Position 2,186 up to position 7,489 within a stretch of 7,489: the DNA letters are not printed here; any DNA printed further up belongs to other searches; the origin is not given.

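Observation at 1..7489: Locus-level hypothesis: a pilin-like tip protein plus a giant anchored adhesin form a cell-surface or host-attachment module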

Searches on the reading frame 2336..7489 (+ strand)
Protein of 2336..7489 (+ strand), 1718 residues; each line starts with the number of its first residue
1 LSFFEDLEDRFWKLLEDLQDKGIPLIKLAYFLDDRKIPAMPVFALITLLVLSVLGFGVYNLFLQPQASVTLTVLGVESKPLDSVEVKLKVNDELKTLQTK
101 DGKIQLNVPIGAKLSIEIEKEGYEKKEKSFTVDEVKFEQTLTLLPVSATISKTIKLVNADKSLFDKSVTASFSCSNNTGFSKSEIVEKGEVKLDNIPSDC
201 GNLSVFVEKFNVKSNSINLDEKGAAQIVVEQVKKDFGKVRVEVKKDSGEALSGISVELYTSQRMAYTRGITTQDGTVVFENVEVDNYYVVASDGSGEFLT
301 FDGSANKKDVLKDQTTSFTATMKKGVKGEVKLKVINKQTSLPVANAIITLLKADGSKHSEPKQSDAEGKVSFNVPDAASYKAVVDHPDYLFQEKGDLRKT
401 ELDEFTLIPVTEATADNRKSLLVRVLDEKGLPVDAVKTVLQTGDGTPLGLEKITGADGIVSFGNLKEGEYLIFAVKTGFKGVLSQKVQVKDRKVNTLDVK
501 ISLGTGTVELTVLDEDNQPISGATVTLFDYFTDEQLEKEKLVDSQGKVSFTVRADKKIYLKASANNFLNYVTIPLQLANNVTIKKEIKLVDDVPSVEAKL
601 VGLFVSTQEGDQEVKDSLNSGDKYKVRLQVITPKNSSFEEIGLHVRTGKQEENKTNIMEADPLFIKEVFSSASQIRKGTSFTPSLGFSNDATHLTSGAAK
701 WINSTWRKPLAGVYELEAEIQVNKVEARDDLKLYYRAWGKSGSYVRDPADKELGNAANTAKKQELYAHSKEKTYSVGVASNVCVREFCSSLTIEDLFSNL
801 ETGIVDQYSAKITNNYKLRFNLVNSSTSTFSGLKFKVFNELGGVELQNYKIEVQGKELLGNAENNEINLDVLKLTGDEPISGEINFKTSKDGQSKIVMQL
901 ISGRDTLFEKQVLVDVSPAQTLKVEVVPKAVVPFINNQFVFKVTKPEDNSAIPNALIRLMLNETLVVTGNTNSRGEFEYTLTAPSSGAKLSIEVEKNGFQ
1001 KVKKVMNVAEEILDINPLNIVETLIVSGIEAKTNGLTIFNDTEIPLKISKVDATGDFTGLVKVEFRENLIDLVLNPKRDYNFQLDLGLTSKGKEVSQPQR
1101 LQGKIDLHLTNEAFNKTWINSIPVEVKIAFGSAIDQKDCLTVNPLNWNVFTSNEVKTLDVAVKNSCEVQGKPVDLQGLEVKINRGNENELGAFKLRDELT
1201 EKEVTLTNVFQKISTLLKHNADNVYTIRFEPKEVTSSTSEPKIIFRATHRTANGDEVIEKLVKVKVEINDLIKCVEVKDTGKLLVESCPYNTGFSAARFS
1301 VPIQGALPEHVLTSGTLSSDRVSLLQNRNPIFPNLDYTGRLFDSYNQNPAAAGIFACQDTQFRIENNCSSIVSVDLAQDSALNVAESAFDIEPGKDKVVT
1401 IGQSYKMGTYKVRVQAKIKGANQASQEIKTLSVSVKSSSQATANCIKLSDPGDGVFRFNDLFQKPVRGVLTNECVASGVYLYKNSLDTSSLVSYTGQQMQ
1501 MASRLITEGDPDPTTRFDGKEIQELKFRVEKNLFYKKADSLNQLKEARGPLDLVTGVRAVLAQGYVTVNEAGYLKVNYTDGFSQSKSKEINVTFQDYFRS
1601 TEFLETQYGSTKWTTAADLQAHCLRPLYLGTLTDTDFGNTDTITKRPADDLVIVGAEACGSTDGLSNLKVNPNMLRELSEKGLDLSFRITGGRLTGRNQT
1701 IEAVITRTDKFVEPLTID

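Call 6: search_protein_families(library=pfam, proteins=[window:2336-7489:+], max_evalue=1)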
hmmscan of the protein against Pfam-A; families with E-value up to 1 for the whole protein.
window:2336-7489:+ (1718 aa): 16 families
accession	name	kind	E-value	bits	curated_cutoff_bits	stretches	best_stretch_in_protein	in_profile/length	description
PF13620.12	CarboxypepD_reg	-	9.5e-32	109.6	32.3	5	507-582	1-76/82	Carboxypeptidase regulatory-like domain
PF17802.7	SpaA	-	1.4e-11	44.8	23.1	3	244-290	9-57/91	Prealbumin-like fold domain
PF17210.9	SdrD_B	-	2.5e-09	37.8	29.7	2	248-322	20-97/112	SdrD B-like domain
PF11974.14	bMG3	-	3.2e-08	33.9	34.9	1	515-564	23-76/103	Bacterial alpha-2-macroglobulin MG3 domain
PF24025.1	Ig_DR_A0283-like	-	5.4e-08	33.5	27.1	1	324-389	5-67/102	DR_A0283-like, Ig-like domain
PF02369.22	Big_1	-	2.9e-06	27.7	34.9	1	507-556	20-70/93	Bacterial Ig-like domain (group 1)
PF17789.7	MG4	-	0.00013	22.6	24.7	0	945-995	23-74/95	Macroglobulin domain MG4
PF25020.1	TTR_TEN1-4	-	0.00031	21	27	1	71-134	11-75/86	Teneurin TTR-like domain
PF24107.1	DUF7382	-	0.003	17.8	27.4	1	503-526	17-40/65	Domain of unknown function (DUF7382)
PF10670.15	DUF4198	-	0.016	15.8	34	0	342-386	159-207/209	Domain of unknown function (DUF4198)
PF09134.16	Invasin_D3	-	0.076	14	33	0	505-554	21-69/98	Invasin, domain 3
PF07495.19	Y_Y_Y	-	0.077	13.3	26.6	0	1408-1435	38-64/65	Y_Y_Y domain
PF17639.7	DUF5517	-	0.17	12.6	27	1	109-164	29-84/100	Family of unknown function (DUF5517)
PF09430.16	EMC7_beta-sandw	-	0.18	12.4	26.6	0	248-292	4-46/122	ER membrane protein complex subunit 7, beta-sandwich domain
PF08308.17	PEGA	-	0.36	11.2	20.8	0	115-141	38-67/71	PEGA domain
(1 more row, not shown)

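Call 7: search_protein_families(library=ncbifam, proteins=[window:2336-7489:+], max_evalue=1)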
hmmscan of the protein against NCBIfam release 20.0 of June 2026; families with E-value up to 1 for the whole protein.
window:2336-7489:+ (1718 aa): 1 family
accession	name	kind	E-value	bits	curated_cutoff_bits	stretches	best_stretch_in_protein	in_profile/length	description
NF058648.1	ECF_sub_HI1622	equivalog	0.0057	16.7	100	0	237-307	25-96/180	NikL family nickel/cobalt ECF transporter subunit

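Call 17: find_homologous_proteins(query=window:2336-7489:+, max_evalue=0.00001)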
Query window:2336-7489:+ (1718 aa): 9 proteins with E <= 0.00001 among 8000 candidates.
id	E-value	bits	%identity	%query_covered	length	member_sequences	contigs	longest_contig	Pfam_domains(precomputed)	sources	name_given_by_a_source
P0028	4.6e-255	868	32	93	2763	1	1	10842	PF02369.23,PF11974.15,PF14686.13,PF24025.2,PF17802.8,PF13620.13,PF22904.4,PF17210.10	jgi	-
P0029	6.5e-214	731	31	92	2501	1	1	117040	PF02369.23,PF13620.13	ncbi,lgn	-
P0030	5.3e-176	606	27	98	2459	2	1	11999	PF17789.8,PF02369.23,PF11974.15,PF24025.2,PF17802.8,PF13620.13,PF22904.4,PF17210.10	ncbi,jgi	-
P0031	1.4e-136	475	27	82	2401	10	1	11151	PF02369.23,PF11974.15,PF13620.13,PF22904.4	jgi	jgi:hypothetical protein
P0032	6.3e-71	258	24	69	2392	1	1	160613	PF13620.13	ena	-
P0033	9.3e-20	88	22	60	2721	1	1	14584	PF11974.15,PF17802.8,PF13620.13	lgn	-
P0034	7.0e-12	62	32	8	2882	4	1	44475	PF02369.23,PF24025.2,PF17802.8,PF13620.13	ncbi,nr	ncbi:hypothetical protein AUJ65_02320 [Candidatus Micrarchaeota archaeon CG1_02_51_15]|nr:MAG: hypot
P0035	5.7e-10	56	25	21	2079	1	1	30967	PF21027.4,PF10670.16,PF13715.13,PF11974.15,PF10342.16,PF17802.8,PF25788.3,PF13620.13,PF17210.10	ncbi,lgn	-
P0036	1.6e-6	44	24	25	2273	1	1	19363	PF13715.13,PF11974.15,PF13287.13,PF13290.14,PF25788.3,PF13620.13,PF17210.10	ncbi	ncbi:MAG: chitobiase/beta-hexosaminidase C-terminal domain-containing protein [Desulfobacterales bac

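Call 19: find_encoding_contigs(protein=P0029, flank=10000, max_places=2)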
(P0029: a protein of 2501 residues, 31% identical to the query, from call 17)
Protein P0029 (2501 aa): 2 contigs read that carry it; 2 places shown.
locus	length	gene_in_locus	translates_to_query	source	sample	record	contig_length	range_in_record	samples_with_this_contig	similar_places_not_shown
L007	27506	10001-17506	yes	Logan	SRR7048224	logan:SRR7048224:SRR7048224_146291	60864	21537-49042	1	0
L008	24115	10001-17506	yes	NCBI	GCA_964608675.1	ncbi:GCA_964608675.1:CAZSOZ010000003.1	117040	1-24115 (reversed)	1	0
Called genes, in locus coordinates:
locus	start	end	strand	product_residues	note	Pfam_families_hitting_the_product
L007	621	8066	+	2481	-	PF02369:Big_1 (faint), PF13620:CarboxypepD_reg (faint), PF10670:DUF4198 (weak)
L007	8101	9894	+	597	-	-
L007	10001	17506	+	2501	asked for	PF02369:Big_1 (faint), PF13620:CarboxypepD_reg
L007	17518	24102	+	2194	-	-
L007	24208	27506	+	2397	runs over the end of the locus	PF13620:CarboxypepD_reg (faint)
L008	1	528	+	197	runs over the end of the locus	PF09721:Exosortase_EpsH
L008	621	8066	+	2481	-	PF02369:Big_1 (faint), PF13620:CarboxypepD_reg (faint), PF10670:DUF4198 (weak)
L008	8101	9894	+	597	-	-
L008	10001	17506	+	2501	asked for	PF02369:Big_1 (faint), PF13620:CarboxypepD_reg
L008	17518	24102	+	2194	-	-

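Call 22: search_protein_families(library=ncbifam, proteins=[L008:8101-9891:+], max_evalue=0.1)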
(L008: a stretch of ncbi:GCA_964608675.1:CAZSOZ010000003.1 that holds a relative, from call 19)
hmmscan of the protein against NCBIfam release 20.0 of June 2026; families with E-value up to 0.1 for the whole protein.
L008:8101-9891:+ (597 aa): 2 families
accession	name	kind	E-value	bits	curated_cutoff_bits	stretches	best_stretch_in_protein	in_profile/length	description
NF041002.1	pilin_ComGF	equivalog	0.0011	19.2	80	1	3-54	1-52/139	competence type IV pilus minor pilin ComGF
NF038305.1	HpsJ_fam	subfamily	0.063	13.2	60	0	8-68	82-137/234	HpsJ family protein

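Call 34: find_encoding_contigs(protein=P0032, flank=10000, max_places=2)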
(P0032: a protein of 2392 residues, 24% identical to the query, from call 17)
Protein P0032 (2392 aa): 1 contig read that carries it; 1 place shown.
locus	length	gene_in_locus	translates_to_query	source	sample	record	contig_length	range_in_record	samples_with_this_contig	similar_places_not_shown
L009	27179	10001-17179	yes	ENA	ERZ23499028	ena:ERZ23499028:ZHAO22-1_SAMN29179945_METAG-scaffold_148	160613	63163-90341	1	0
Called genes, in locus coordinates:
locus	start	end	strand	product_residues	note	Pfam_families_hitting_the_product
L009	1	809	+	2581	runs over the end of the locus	PF02369:Big_1 (faint), PF17802:SpaA (faint), PF17210:SdrD_B (faint), PF13620:CarboxypepD_reg (weak), PF22904:NOMO1-like_2nd (faint), PF13620:CarboxypepD_reg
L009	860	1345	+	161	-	-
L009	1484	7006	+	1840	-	PF13620:CarboxypepD_reg (faint), PF02369:Big_1 (faint), PF24025:Ig_DR_A0283-like (faint)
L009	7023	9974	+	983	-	-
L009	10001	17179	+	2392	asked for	PF13620:CarboxypepD_reg (weak)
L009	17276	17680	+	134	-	-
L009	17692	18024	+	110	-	-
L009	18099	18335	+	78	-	-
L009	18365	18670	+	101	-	-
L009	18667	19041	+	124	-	-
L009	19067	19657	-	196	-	-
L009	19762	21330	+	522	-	-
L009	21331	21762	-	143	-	-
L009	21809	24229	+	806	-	PF03104:DNA_pol_B_exo1, PF13482:RNase_H_2 (weak), PF10108:DNA_pol_B_exo2 (weak), PF00136:DNA_pol_B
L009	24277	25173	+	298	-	PF00557:Peptidase_M24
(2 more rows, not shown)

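Call 55: search_protein_families(library=pfam, proteins=[P0033, P0028], max_evalue=0.01)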
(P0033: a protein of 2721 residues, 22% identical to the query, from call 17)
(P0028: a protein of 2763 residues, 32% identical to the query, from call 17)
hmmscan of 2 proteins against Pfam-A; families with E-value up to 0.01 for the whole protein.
P0033 (2721 aa): 7 families
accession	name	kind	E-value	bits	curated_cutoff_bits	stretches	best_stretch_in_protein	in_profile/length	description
PF13620.12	CarboxypepD_reg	-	4.9e-17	62.5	32.3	1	170-227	8-65/82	Carboxypeptidase regulatory-like domain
PF11974.14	bMG3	-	2.3e-06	27.9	34.9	0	337-398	9-75/103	Bacterial alpha-2-macroglobulin MG3 domain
PF17802.7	SpaA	-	9.6e-06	26.1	23.1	0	77-145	5-77/91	Prealbumin-like fold domain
PF10577.15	FAM171A1-2-B_N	-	0.00057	19.7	31.2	0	253-313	3-64/254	FAM171A1/A2/B, N-terminal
PF01464.25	SLT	-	0.0021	18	21.3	0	2661-2705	62-104/117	Transglycosylase SLT domain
PF21138.3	SMUBP-2_HCS1_1B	-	0.0045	17.2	27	0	81-124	44-87/129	Helicase SMUBP-2/HCS1, 1B domain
PF02369.22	Big_1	-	0.0048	17.4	34.9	0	430-480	18-66/93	Bacterial Ig-like domain (group 1)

P0028 (2763 aa): 10 families
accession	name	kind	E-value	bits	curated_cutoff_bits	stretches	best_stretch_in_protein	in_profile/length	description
PF13620.12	CarboxypepD_reg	-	3.9e-27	94.9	32.3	3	427-509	1-81/82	Carboxypeptidase regulatory-like domain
PF02369.22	Big_1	-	1.7e-08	34.9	34.9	0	243-288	16-64/93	Bacterial Ig-like domain (group 1)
PF17210.9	SdrD_B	-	2.6e-08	34.5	29.7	1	253-309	17-73/112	SdrD B-like domain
PF11974.14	bMG3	-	9.8e-08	32.3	34.9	0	951-984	25-59/103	Bacterial alpha-2-macroglobulin MG3 domain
PF17802.7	SpaA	-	1.1e-06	29.2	23.1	2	253-299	9-57/91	Prealbumin-like fold domain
PF14686.12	fn3_3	-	1.1e-05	25.6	24.4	0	276-311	26-61/75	Polysaccharide lyase family 4, domain II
PF24025.1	Ig_DR_A0283-like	-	1.8e-05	25.4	27.1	0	427-503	8-86/102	DR_A0283-like, Ig-like domain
PF13715.12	CarbopepD_reg_2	-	0.00039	20.8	32.2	0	80-158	6-83/88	CarboxypepD_reg-like domain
PF22076.2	Cep192_D6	-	0.0021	18.7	35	0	1375-1420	22-68/101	Cep192 domain 6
PF09430.16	EMC7_beta-sandw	-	0.0078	16.8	26.6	0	256-311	3-56/122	ER membrane protein complex subunit 7, beta-sandwich domain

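Call 62: search_solved_structures(query=A2, max_evalue=0.01)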
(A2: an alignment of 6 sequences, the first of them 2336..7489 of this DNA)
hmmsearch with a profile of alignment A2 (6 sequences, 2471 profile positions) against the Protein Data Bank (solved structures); distinct sequences matched with E-value up to 0.01: 1.
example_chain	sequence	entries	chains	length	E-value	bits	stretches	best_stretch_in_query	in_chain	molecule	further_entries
9c7v_B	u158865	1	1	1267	0.00023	21.2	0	240-329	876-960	BOS complex subunit NOMO2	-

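Call 86: find_encoding_contigs(protein=P0034, flank=10000, max_places=2)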
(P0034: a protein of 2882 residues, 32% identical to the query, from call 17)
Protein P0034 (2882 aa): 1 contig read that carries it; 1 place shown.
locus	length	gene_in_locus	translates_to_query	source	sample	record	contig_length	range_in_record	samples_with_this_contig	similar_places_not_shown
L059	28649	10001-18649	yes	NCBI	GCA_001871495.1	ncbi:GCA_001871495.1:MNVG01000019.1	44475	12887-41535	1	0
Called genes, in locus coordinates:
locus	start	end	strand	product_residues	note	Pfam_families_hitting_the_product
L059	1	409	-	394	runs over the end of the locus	PF13173:AAA_14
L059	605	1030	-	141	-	PF04307:YdjM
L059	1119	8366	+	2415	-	PF13620:CarboxypepD_reg (faint), PF02369:Big_1 (weak)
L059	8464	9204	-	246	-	PF08843:AbiEii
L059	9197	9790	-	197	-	-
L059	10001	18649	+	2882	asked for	PF02369:Big_1 (faint), PF13620:CarboxypepD_reg, PF17802:SpaA (faint), PF24025:Ig_DR_A0283-like (faint)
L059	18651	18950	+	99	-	PF01909:NTP_transf_2, PF18765:Polbeta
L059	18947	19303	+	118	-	PF01934:HepT-like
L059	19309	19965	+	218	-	-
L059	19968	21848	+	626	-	-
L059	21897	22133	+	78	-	-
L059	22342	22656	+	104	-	PF01909:NTP_transf_2, PF18765:Polbeta (weak)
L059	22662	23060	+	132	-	PF05168:HEPN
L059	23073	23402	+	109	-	PF04242:DUF424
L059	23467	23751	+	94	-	PF01909:NTP_transf_2, PF18765:Polbeta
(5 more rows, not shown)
